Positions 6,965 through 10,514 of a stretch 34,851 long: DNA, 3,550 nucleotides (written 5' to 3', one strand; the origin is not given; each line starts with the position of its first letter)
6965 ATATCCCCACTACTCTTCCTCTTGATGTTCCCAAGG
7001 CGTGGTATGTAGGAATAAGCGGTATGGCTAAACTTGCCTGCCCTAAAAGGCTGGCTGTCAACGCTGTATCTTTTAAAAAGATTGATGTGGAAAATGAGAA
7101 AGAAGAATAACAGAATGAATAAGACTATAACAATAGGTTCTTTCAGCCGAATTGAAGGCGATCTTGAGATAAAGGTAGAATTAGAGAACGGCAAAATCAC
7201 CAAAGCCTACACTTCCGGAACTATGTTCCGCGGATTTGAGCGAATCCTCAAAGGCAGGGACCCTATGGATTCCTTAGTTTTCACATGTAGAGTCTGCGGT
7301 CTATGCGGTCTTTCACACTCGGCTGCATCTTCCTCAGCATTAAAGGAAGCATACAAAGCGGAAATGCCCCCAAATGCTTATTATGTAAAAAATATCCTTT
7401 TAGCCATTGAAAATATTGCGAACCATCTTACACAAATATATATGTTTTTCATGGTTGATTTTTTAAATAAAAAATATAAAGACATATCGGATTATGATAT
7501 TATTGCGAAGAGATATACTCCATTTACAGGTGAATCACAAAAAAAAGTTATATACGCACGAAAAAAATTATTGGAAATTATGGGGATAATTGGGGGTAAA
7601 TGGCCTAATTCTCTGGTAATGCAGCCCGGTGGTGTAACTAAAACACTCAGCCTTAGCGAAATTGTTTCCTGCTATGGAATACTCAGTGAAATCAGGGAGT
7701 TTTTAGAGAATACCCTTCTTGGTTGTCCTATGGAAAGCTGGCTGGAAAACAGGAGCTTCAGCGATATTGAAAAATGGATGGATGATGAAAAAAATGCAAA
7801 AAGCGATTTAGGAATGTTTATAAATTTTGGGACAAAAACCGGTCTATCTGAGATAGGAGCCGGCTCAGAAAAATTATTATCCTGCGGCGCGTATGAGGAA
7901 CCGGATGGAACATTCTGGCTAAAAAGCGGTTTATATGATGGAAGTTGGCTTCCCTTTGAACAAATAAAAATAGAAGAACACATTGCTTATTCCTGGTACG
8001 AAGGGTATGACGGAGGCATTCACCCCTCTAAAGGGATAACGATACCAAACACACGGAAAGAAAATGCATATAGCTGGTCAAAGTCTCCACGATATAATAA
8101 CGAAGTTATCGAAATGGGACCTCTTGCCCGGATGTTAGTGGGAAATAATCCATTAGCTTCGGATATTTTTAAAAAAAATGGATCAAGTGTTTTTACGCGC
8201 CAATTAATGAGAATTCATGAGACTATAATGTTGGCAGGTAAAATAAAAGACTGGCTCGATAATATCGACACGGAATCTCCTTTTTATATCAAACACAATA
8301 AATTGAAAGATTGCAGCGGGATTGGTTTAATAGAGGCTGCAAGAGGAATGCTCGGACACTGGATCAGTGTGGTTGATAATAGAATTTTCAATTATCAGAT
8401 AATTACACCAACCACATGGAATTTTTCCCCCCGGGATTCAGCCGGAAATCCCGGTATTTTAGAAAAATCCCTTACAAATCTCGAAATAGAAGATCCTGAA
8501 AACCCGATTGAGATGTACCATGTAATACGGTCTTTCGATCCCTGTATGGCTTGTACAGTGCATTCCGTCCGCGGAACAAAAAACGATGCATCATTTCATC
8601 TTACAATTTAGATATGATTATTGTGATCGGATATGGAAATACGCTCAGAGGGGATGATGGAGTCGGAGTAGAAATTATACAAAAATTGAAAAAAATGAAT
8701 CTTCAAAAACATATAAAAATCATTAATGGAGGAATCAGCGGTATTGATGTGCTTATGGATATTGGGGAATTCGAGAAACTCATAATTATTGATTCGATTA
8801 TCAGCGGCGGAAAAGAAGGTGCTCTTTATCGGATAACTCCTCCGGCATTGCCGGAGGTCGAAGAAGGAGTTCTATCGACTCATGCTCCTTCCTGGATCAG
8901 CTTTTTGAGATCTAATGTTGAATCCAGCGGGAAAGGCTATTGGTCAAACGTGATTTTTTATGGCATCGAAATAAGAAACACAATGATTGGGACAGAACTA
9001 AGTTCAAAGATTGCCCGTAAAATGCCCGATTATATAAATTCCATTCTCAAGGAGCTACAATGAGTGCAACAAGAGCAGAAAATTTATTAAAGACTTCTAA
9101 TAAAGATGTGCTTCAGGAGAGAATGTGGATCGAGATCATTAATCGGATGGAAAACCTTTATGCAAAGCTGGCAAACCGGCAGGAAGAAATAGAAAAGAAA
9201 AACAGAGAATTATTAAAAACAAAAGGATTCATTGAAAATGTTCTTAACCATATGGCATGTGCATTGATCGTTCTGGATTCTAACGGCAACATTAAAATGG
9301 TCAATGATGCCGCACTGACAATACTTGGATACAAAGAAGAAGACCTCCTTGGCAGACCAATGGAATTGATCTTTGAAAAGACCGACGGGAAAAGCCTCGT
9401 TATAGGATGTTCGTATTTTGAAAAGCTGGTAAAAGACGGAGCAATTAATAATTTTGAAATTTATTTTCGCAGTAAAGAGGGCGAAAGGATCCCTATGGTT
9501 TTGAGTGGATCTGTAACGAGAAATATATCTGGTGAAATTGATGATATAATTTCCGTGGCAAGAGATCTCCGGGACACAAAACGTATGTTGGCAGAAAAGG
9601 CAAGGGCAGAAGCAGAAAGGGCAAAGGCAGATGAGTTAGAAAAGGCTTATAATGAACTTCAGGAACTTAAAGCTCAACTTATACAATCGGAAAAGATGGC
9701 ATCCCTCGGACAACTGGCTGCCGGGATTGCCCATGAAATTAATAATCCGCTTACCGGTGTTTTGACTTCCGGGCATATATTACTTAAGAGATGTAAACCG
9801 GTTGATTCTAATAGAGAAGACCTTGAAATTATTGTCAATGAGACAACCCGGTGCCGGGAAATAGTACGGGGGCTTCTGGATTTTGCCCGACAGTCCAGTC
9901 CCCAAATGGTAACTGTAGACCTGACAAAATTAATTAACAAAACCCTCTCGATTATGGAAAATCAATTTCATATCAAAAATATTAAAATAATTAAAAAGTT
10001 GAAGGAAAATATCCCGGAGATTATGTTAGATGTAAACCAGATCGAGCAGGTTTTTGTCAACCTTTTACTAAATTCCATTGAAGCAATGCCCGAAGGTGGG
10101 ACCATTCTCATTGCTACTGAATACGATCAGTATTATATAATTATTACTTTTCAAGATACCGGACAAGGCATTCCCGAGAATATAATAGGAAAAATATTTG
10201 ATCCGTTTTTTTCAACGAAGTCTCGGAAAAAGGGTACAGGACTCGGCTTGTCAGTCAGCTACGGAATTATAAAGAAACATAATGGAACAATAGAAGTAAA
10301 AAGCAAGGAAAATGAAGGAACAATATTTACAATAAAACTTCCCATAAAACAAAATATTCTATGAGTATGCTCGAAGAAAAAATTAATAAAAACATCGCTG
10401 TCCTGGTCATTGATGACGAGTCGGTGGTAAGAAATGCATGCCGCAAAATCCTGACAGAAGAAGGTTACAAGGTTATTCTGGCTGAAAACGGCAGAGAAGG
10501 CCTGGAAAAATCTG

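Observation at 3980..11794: HupUV/HupT/HupR-like H2-sensing cassette with non-canonical wiring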

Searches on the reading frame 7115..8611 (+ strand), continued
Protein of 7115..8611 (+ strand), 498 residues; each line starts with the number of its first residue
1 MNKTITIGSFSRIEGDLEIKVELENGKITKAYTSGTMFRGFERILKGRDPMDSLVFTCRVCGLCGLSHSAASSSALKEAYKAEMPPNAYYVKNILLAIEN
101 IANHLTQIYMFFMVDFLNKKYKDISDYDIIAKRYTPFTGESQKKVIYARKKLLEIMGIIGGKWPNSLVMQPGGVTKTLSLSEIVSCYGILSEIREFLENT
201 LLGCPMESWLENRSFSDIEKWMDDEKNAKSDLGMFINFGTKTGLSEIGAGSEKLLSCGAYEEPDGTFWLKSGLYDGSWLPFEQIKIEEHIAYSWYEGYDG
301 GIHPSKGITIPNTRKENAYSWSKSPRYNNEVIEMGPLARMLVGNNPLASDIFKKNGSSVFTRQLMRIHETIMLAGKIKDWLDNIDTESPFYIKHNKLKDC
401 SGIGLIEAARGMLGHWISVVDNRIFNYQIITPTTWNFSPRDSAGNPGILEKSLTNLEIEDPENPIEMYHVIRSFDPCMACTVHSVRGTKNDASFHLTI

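Call 55: get_annotated_region(hit=H10, flank=3500)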
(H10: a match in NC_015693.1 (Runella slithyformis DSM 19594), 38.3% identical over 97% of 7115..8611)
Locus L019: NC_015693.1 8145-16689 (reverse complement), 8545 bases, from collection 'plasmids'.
description: Runella slithyformis DSM 19594 plasmid pRUNSL01, complete sequence
organism: Runella slithyformis DSM 19594 (NCBI taxid 761193)
taxonomy: Bacteria; Bacteroidota; Cytophagia; Cytophagales; Spirosomataceae; Runella; Runella slithyformis; Runella slithyformis DSM 19594
host: -; source: fresh water lake; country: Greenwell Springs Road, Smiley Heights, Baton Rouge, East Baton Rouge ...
typing (MOB-suite, as given by PLSDB): non-mobilizable; replicon rep_cluster_1344
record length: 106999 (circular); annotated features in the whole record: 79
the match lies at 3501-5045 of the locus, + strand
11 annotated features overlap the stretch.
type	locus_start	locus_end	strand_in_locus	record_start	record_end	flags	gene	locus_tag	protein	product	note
CDS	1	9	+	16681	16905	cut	-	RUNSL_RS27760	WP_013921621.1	hypothetical protein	-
CDS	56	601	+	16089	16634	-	-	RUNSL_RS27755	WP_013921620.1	bifunctional nuclease family protein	-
CDS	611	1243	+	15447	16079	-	-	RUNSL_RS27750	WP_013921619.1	TetR/AcrR family transcriptional regulator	GO:0006355 - regulation of DNA-templated transcription [Evidence IEA]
CDS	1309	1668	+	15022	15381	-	-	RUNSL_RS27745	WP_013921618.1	hypothetical protein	-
CDS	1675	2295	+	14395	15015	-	-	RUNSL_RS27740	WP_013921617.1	TetR/AcrR family transcriptional regulator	GO:0006355 - regulation of DNA-templated transcription [Evidence IEA]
CDS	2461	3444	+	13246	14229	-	-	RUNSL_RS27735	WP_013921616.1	hydrogenase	-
CDS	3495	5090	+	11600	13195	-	-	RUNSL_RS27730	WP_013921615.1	nickel-dependent hydrogenase large subunit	-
CDS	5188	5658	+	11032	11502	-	-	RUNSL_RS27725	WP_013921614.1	hydrogenase maturation protease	-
CDS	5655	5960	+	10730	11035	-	-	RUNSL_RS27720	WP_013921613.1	hypothetical protein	-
CDS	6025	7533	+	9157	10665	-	-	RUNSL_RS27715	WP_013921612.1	hypothetical protein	-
CDS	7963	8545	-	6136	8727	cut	-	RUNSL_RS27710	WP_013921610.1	PQQ-dependent sugar dehydrogenase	-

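Call 56: get_annotated_region(hit=H30, flank=3500)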
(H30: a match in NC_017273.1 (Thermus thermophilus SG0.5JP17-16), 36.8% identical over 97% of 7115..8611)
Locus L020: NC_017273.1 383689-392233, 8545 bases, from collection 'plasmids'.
description: Thermus thermophilus SG0.5JP17-16 plasmid pTHTHE1601, complete sequence
organism: Thermus thermophilus SG0.5JP17-16 (NCBI taxid 762633)
taxonomy: Bacteria; Deinococcota; Deinococci; Thermales; Thermaceae; Thermus; Thermus thermophilus; Thermus thermophilus SG0.5JP17-16
host: -; source: -; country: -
typing (MOB-suite, as given by PLSDB): non-mobilizable; replicon rep_cluster_1121; mating-pair formation MPF_T
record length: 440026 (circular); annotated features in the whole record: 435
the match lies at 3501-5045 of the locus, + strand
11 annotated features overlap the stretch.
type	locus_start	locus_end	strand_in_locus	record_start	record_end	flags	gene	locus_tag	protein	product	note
CDS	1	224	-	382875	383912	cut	-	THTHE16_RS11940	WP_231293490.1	HoxN/HupN/NixA family nickel/cobalt transporter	-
CDS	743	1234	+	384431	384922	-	-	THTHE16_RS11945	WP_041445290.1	DUF1641 domain-containing protein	-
CDS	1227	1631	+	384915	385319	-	hypA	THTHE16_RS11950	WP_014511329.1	hydrogenase maturation nickel metallochaperone HypA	GO:0036211 - protein modification process [Evidence IEA]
CDS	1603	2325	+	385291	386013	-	hypB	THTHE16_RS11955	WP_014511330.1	hydrogenase nickel incorporation protein HypB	GO:0036211 - protein modification process [Evidence IEA]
CDS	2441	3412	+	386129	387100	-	-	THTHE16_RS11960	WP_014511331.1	hydrogenase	-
CDS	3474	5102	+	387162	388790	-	-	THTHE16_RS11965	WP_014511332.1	nickel-dependent hydrogenase large subunit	-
CDS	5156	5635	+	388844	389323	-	-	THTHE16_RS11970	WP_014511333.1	hydrogenase maturation protease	-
CDS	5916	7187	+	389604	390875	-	-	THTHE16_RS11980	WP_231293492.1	tetratricopeptide repeat protein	-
CDS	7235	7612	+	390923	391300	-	-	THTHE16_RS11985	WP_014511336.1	hypothetical protein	-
CDS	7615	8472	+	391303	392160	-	-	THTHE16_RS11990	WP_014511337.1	NifU family protein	GO:0016226 - iron-sulfur cluster assembly [Evidence IEA]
CDS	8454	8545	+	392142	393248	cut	-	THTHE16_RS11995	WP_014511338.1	NHL repeat-containing protein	-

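Call 57: get_annotated_region(hit=H25, flank=3500)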
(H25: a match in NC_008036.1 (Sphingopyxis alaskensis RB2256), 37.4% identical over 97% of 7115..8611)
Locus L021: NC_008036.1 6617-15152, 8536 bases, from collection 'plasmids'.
description: Sphingopyxis alaskensis RB2256 F plasmid, complete sequence
organism: Sphingopyxis alaskensis RB2256 (NCBI taxid 317655)
taxonomy: Bacteria; Pseudomonadota; Alphaproteobacteria; Sphingomonadales; Sphingomonadaceae; Sphingopyxis; Sphingopyxis alaskensis; Sphingopyxis alaskensis RB2256
host: -; source: -; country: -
typing (MOB-suite, as given by PLSDB): mobilizable; relaxase MOBQ
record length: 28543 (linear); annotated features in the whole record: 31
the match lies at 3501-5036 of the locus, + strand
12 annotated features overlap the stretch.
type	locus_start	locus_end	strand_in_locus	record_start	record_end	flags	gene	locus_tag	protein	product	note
CDS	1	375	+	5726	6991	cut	-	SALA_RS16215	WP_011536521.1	DUF3422 domain-containing protein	-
CDS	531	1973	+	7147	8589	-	-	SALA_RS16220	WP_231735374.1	sigma-54 dependent transcriptional regulator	GO:0006355 - regulation of DNA-templated transcription [Evidence IEA]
CDS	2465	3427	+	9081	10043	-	-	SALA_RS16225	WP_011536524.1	hydrogenase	-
CDS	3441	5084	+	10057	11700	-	-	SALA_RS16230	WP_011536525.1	nickel-dependent hydrogenase large subunit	-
CDS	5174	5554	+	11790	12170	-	-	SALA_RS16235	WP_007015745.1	hypothetical protein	-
CDS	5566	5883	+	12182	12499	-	-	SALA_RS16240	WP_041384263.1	hypothetical protein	-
CDS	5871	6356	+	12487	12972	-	-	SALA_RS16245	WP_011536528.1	hydrogenase maturation protease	-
CDS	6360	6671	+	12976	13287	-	-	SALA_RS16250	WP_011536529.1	hypothetical protein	-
CDS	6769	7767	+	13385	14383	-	-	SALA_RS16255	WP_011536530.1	hypothetical protein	-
CDS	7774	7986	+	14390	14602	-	-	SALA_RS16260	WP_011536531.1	hypothetical protein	-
CDS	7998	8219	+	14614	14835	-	-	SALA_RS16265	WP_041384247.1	hypothetical protein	-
CDS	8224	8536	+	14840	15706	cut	-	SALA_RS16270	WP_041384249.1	NifU family protein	GO:0016226 - iron-sulfur cluster assembly [Evidence IEA]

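Call 73: find_encoding_contigs(protein=window:7115-8611:+, flank=1000, max_places=4)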
Protein window:7115-8611:+ (498 aa): 1 contig read that carries it; 1 place shown.
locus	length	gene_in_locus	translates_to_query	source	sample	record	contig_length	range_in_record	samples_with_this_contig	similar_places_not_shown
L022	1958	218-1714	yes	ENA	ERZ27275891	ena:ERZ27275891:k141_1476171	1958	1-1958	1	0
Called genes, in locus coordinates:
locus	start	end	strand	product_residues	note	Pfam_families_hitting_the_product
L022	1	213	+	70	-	?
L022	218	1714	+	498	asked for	PF00374:NiFeSe_Hases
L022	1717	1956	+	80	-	?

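Call 117: find_encoding_contigs(protein=P0005, flank=10000, max_places=1)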
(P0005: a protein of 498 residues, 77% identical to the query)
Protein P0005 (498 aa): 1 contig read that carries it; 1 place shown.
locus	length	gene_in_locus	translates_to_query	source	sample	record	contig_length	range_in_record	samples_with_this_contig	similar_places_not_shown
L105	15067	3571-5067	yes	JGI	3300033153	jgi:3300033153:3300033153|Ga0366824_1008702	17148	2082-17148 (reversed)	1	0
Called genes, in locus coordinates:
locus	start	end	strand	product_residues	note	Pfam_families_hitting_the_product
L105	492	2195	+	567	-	PF00072:Response_reg, PF01597:GCV_H, PF00072:Response_reg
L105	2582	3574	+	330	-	PF01058:Oxidored_q6, PF14720:NiFe_hyd_SSU_C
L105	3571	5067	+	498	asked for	PF00374:NiFeSe_Hases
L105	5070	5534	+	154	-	PF01750:HycI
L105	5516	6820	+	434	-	PF00989:PAS, PF08448:PAS_4 (weak), PF13188:PAS_8 (weak), PF13426:PAS_9, PF24820:Diguanyl_cycl_sensor (weak), PF00512:HisKA, PF02518:HATPase_c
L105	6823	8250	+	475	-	PF00072:Response_reg, PF00158:Sigma54_activat, PF14532:Sigma54_activ_2, PF00004:AAA, PF07724:AAA_2, PF07728:AAA_5, PF25601:AAA_lid_14, PF02954:HTH_8 (weak)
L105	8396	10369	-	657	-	PF12228:DUF3604 (weak)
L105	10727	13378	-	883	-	PF14417:MEDS, PF00989:PAS, PF08447:PAS_3, PF08448:PAS_4, PF13426:PAS_9, PF00512:HisKA, PF02518:HATPase_c, PF00072:Response_reg, +1 more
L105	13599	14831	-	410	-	PF00072:Response_reg, PF00512:HisKA, PF02518:HATPase_c, PF14501:HATPase_c_5 (weak)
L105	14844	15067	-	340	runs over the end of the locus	PF00072:Response_reg, PF01339:CheB_methylest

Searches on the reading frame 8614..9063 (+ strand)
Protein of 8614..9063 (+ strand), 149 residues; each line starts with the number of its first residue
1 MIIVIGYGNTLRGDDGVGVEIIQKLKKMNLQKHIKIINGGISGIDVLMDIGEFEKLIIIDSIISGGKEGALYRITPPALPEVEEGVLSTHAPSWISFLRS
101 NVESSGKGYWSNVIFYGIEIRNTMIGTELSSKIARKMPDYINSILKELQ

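Call 6: search_protein_families(library=pfam, proteins=[window:8614-9063:+], max_evalue=0.01)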
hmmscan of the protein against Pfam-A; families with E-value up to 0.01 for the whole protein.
window:8614-9063:+ (149 aa): 1 family
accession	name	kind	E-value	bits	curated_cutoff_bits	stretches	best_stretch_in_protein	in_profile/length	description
PF01750.23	HycI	-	2.9e-14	53.5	23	1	19-147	1-130/130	Hydrogenase maturation protease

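Call 7: search_protein_families(library=ncbifam, proteins=[window:8614-9063:+], max_evalue=0.001)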
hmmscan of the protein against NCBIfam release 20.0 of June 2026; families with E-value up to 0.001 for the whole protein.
window:8614-9063:+ (149 aa): 7 families
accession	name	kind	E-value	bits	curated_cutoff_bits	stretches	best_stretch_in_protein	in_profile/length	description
TIGR00072.1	hydrog_prot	superfamily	3.9e-33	114.5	47.45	1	4-148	2-145/145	hydrogenase maturation protease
TIGR00140.1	hupD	subfamily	1.3e-18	67.4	151.8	1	2-149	1-148/151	HyaD/HybD family hydrogenase maturation endopeptidase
NF045519.1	NiFeSe_H2_mat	exception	3.3e-18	66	190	1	2-148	3-147/152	NiFeSe hydrogenase maturation protease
NF007777.0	PRK10466.1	equivalog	7.2e-14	51.8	190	1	2-87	3-90/164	HyaD/HybD family hydrogenase maturation endopeptidase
TIGR00130.1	frhD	equivalog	2.3e-12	47.2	134.95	1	2-148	5-151/153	coenzyme F420-reducing hydrogenase, FrhD protein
TIGR00142.1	hycI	equivalog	5.2e-09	36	119.1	1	3-144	2-138/146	hydrogenase maturation peptidase HycI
NF007616.0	PRK10264.1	equivalog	1.8e-07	31.1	261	1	2-74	6-79/195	hydrogenase 1 maturation protease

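Call 60: search_solved_structures(query=window:8614-9063:+, max_evalue=0.01, show_alignments=3)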
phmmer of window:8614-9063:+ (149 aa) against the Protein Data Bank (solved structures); distinct sequences matched with E-value up to 0.01: 4.
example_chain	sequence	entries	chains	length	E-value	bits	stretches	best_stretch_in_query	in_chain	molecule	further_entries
5ttx_A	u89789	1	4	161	1.8e-09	40.7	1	2-72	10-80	Hydrogenase 2 maturation peptidase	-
1cfz_A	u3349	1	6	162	5.5e-09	39.1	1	2-90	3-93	HYDROGENASE 2 MATURATION PROTEASE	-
2kml_A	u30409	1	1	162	5.5e-09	39.1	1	2-90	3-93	Maturation element for hydrogenase 2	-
5zby_A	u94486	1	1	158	1e-05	28.4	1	2-127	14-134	Hydrogenase maturation protease HycI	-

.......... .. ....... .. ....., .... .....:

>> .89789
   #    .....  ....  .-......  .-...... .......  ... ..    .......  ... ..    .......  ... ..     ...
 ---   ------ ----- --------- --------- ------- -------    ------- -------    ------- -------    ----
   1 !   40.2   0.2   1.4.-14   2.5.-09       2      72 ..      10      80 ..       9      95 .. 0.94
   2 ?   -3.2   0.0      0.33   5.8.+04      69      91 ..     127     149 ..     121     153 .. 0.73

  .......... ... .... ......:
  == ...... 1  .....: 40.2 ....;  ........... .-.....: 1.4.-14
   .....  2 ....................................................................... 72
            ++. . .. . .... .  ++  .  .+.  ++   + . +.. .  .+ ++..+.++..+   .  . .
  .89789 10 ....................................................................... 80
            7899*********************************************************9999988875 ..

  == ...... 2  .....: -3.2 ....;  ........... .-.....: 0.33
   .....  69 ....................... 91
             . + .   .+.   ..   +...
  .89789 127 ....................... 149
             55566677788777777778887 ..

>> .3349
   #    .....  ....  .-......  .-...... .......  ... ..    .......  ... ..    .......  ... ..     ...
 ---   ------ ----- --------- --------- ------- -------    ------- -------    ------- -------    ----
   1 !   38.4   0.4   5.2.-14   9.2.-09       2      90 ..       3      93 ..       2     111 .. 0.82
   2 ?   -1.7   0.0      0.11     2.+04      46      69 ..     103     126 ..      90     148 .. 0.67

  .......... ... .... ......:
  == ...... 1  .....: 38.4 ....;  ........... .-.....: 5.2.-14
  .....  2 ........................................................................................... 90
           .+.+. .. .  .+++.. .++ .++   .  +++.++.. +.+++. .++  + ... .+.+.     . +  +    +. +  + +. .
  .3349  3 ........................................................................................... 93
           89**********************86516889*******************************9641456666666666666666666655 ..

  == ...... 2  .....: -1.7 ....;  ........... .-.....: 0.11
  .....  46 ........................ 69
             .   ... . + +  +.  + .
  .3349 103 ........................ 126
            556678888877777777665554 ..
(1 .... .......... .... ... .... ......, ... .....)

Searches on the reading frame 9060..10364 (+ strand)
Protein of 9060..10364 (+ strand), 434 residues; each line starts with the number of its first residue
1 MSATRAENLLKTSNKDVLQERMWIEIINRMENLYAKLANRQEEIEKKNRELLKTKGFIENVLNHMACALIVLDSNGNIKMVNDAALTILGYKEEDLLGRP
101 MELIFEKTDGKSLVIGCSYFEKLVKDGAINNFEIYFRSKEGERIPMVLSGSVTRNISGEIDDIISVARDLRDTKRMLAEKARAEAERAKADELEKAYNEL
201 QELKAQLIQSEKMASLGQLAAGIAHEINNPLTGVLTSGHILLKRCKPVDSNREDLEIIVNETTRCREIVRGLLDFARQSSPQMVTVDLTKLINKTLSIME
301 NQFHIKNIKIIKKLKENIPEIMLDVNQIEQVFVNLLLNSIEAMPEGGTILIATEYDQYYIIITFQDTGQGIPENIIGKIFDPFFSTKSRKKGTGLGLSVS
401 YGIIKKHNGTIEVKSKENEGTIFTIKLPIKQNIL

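Call 6: search_protein_families(library=pfam, proteins=[window:9060-10364:+], max_evalue=0.01)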
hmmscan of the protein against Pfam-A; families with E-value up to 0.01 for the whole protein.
window:9060-10364:+ (434 aa): 10 families
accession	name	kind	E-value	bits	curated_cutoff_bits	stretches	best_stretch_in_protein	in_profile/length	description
PF02518.31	HATPase_c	-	1.6e-26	93.4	26.4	1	324-430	2-110/111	Histidine kinase-, DNA gyrase B-, and HSP90-like ATPase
PF00512.31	HisKA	-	2e-14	53.8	26.9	1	216-279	2-64/66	His Kinase A (phospho-acceptor) domain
PF13426.13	PAS_9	-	8e-12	45.8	27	1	68-171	3-102/103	PAS domain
PF00989.32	PAS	-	4.7e-11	43.1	22.6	1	58-169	3-112/113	PAS fold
PF13188.13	PAS_8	-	5.6e-08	32.9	21.8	1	57-106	2-48/65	PAS domain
PF08448.16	PAS_4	-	2.7e-07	31.2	23.1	1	62-174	1-109/110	PAS fold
PF14501.12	HATPase_c_5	-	6.8e-06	26.4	22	1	327-419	5-94/102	GHKL domain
PF24820.1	Diguanyl_cycl_sensor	-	1.8e-05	25.1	28.1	1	62-99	2-39/109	Diguanylate cyclase-like sensor domain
PF12860.13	PAS_7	-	0.0021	18.6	27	0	62-106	1-46/115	PAS fold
PF08447.18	PAS_3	-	0.0033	18.1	25.6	0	81-166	4-88/89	PAS fold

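Call 7: search_protein_families(library=ncbifam, proteins=[window:9060-10364:+], max_evalue=0.001)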
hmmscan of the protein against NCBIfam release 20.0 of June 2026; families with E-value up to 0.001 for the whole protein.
window:9060-10364:+ (434 aa): 86 families (the best 25 are shown)
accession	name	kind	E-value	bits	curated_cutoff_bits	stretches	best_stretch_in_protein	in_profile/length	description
NF008468.0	PRK11360.1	equivalog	1.1e-80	271.8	646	2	199-431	379-610/616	two-component system sensor histidine kinase AtoS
NF038348.1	T2SS_HK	subfamily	5.6e-57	193.4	450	2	255-430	397-574/574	histidine kinase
NF007688.0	PRK10364.1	equivalog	8.5e-56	189.6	479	1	196-430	220-452/460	two-component system sensor histidine kinase ZraS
NF052574.1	HisKinEspCMyxo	equivalog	7.1e-54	183.2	1200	2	201-429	402-637/785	serine histidine kinase EspC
NF046020.1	HisKinCckABruc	equivalog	2.6e-53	181.1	1000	1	186-428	452-706/868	cell cycle histidine kinase CckA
NF046044.1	PnpS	equivalog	1.4e-47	162.6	400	2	220-428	174-390/390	two-component system histidine kinase PnpS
NF010411.0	PRK13837.1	equivalog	2.4e-47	161.5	647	1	192-432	426-678/828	two-component system VirA-like sensor kinase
NF046026.1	HisKinCckACaul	equivalog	1.1e-46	159.3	1000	1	201-431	287-534/678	cell cycle histidine kinase CckA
NF047466.1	hybrid_RR_LvrB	exception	4.9e-43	147.7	500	1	176-429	112-376/377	hybrid histidine kinase/response regulator LvrB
NF047497.1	HK_LIC_12097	equivalog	2.3e-42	145.1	500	1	201-429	135-366/367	LIC_12097 family sensor histidine kinase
NF033092.0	HK_WalK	equivalog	2.1e-40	138.9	725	2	220-429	376-594/594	cell wall metabolism sensor histidine kinase WalK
NF053867.1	SprKinKinDBac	equivalog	6.6e-40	137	775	1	210-431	280-499/500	sporulation kinase KinD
NF010076.0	PRK13557.1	subfamily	1.3e-39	136.1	631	1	206-432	153-397/540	histidine kinase famiy protein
NF052573.1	HisKinEspAMyxo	equivalog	6.4e-39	133.6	1400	1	198-429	366-611/755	serine histidine kinase EspA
NF041777.1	sens_FixL_Rhizob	equivalog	5.6e-37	127.5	850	1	50-431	117-483/485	sensor protein FixL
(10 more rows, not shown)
